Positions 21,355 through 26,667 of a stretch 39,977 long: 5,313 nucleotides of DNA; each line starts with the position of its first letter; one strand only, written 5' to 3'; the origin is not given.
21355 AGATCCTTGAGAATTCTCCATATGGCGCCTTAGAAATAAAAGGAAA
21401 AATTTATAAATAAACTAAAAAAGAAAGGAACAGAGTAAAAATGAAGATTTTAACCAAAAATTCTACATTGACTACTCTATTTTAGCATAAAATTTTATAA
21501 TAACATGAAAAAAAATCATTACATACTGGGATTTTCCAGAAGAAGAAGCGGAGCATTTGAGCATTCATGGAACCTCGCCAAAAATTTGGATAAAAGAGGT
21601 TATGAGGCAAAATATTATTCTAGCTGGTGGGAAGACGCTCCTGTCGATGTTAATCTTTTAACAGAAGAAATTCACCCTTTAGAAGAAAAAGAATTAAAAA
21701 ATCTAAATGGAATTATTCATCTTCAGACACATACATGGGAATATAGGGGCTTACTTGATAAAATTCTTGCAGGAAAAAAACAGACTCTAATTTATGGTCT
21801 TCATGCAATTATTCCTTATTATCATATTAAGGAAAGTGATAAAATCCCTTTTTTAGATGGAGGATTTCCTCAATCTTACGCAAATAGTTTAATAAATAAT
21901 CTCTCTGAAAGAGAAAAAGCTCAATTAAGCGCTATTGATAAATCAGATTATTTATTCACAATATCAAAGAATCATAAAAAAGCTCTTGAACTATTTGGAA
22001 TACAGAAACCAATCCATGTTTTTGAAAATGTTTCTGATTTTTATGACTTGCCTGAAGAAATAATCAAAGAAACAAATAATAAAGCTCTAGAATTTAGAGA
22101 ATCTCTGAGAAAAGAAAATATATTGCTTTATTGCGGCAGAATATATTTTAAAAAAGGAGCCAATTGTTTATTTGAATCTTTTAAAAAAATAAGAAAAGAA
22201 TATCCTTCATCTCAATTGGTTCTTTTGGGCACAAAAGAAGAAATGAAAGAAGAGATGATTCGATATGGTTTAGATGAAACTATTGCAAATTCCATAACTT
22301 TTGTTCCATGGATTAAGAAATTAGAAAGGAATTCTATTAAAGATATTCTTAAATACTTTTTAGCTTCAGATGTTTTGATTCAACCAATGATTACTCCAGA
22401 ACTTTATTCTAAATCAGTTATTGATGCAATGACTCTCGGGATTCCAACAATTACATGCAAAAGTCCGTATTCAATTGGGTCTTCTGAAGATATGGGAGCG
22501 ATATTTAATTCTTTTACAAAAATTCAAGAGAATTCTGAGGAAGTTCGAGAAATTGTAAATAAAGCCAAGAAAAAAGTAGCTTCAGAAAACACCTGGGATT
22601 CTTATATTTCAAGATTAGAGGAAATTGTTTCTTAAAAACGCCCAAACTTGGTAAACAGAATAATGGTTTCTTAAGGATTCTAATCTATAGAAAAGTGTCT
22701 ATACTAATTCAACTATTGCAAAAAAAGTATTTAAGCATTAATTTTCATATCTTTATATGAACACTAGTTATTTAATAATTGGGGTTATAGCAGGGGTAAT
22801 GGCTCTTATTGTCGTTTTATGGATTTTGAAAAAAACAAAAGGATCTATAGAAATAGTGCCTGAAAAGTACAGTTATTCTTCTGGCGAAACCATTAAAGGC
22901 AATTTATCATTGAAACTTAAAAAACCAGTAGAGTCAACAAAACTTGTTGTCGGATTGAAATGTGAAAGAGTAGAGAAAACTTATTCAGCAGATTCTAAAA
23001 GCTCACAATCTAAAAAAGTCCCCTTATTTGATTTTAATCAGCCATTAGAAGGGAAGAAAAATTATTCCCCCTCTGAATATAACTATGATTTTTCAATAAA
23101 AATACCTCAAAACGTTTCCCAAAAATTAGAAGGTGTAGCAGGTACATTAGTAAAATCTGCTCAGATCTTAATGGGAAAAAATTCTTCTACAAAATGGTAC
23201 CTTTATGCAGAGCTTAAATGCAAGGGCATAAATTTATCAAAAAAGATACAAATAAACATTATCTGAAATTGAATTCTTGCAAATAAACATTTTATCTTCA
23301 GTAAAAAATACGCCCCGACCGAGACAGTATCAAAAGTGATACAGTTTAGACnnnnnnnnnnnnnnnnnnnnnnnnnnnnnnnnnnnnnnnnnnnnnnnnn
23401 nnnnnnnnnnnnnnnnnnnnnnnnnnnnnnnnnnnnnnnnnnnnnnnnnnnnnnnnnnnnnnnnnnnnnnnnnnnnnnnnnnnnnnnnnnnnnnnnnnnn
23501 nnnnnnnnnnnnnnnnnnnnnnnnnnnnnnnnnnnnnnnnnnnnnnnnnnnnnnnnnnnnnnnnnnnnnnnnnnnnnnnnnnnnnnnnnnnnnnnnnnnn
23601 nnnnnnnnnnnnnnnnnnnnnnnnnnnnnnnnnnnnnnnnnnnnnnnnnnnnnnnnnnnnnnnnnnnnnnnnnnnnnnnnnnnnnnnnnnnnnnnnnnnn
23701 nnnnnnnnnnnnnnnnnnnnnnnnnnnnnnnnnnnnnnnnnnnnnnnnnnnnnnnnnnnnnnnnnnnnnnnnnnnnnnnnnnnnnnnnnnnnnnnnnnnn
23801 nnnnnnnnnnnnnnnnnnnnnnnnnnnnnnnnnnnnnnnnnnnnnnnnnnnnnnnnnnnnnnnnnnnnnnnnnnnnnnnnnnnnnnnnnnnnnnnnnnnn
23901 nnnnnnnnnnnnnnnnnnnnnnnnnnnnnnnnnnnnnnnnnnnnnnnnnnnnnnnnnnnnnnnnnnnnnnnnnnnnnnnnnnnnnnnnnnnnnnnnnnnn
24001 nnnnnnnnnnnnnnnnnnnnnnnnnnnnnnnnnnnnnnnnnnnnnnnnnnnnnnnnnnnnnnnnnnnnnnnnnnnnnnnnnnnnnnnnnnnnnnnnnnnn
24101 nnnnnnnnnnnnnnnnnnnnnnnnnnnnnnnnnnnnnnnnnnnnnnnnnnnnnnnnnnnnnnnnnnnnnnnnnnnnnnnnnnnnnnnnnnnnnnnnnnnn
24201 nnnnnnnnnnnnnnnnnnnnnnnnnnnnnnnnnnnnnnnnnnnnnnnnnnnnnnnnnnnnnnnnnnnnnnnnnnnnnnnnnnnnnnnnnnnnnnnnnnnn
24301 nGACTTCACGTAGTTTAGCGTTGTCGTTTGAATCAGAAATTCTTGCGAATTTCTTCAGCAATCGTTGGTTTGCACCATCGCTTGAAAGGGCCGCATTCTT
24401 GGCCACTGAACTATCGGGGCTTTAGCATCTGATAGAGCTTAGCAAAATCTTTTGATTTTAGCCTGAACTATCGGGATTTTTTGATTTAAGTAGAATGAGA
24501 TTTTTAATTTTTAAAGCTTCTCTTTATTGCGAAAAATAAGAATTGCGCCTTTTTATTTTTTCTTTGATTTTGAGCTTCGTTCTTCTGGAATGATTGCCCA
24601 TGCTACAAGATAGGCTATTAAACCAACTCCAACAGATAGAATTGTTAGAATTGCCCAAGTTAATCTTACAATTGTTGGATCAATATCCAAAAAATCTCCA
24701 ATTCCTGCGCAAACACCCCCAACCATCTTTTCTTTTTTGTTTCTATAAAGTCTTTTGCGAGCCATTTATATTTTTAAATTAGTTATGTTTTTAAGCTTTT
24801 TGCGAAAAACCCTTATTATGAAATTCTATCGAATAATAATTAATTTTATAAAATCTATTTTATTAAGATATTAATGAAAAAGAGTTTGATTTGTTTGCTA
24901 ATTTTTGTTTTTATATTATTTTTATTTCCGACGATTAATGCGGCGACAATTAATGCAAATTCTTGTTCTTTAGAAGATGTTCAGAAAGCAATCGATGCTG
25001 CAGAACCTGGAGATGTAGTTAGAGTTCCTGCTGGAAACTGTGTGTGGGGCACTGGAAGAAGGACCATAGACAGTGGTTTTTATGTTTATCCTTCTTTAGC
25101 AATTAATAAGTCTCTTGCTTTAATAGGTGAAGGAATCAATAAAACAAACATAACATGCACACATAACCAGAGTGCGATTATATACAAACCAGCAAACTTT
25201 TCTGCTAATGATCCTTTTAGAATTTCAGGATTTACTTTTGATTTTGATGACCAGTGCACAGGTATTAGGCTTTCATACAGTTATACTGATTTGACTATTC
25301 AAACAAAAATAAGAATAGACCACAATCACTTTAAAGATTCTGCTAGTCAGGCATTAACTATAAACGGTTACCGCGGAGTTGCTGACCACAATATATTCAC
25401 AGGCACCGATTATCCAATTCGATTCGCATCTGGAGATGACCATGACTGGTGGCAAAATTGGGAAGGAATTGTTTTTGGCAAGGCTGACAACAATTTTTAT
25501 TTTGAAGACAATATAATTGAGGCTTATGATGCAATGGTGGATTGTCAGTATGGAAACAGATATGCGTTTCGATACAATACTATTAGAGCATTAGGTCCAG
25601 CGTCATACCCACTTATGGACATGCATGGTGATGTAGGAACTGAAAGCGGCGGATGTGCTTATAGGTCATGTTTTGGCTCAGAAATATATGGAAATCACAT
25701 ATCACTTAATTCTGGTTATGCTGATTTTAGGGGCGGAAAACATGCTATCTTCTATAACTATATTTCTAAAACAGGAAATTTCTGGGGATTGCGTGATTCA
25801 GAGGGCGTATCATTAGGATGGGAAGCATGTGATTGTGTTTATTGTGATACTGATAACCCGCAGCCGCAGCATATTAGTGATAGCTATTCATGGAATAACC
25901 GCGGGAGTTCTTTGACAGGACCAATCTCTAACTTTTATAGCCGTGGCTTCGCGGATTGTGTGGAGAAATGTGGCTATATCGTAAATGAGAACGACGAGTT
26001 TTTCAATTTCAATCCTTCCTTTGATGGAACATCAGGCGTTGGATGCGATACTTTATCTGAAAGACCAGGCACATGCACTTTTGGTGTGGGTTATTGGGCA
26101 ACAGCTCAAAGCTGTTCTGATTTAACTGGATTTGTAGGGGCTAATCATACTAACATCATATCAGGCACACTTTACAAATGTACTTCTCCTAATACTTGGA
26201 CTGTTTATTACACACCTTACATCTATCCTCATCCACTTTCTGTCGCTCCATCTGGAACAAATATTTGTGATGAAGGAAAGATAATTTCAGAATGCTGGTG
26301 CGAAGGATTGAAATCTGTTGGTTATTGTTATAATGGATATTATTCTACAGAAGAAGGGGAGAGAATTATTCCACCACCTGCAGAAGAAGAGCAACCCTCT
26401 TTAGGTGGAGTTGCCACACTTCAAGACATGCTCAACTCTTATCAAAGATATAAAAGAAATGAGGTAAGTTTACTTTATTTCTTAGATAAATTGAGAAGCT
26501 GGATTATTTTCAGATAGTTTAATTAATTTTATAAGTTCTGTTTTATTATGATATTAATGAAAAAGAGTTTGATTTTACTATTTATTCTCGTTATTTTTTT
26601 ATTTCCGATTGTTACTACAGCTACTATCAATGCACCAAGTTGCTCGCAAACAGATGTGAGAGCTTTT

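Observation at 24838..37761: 13-kb head-to-tail array of seven modular paralogues with conserved ends and diverged beta-helix-like cores: candidate recombination-driven variable surface/secreted-protein system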

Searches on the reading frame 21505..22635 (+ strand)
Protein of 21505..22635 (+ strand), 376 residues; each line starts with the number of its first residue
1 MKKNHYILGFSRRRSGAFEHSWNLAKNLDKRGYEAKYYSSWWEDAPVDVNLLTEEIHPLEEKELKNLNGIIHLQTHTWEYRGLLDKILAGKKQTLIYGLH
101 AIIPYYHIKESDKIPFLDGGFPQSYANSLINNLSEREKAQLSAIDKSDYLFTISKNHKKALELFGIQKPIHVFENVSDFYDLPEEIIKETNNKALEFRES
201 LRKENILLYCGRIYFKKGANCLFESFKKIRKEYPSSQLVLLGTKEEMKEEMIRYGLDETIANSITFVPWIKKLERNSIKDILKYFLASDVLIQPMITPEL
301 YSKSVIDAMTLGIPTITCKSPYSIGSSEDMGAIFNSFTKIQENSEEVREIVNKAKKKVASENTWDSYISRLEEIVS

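Call 33: search_protein_families(library=pfam, proteins=[window:21505-22635:+], max_evalue=0.001)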
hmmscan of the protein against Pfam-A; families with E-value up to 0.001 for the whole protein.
window:21505-22635:+ (376 aa): 3 families
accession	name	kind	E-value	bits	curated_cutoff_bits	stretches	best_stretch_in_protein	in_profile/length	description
PF00534.26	Glycos_transf_1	-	7.6e-14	52.1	26.4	1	202-353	13-154/172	Glycosyl transferases group 1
PF13692.12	Glyco_trans_1_4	-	1.9e-11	44.8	27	1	205-321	2-109/142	Glycosyl transferases group 1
PF13439.12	Glyco_transf_4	-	0.00038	20.9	28.5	0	16-175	3-164/170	Glycosyltransferase Family 4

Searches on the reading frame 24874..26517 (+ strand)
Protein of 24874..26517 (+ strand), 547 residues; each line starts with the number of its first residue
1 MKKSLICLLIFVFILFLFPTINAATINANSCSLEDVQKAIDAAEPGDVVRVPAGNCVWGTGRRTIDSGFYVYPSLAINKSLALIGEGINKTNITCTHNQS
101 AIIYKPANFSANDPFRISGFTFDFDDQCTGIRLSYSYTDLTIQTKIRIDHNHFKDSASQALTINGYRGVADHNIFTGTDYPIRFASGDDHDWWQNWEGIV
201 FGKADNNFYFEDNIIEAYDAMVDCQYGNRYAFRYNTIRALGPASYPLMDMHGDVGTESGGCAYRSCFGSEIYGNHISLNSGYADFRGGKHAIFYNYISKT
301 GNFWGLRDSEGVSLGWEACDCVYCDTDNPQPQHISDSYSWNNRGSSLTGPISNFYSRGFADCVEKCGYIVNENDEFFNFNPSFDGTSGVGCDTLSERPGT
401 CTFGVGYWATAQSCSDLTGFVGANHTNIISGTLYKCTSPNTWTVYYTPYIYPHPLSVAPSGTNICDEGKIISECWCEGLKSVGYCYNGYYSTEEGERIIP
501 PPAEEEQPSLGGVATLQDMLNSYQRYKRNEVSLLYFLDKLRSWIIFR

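Call 3: search_protein_families(library=pfam, proteins=[window:24874-26517:+], max_evalue=1)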
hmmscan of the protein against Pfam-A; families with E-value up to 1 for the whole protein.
window:24874-26517:+ (547 aa): 0 families

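Call 29: search_protein_families(library=ncbifam, proteins=[window:24874-26517:+], max_evalue=0.1)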
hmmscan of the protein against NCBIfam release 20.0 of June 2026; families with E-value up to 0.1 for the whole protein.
window:24874-26517:+ (547 aa): 0 families
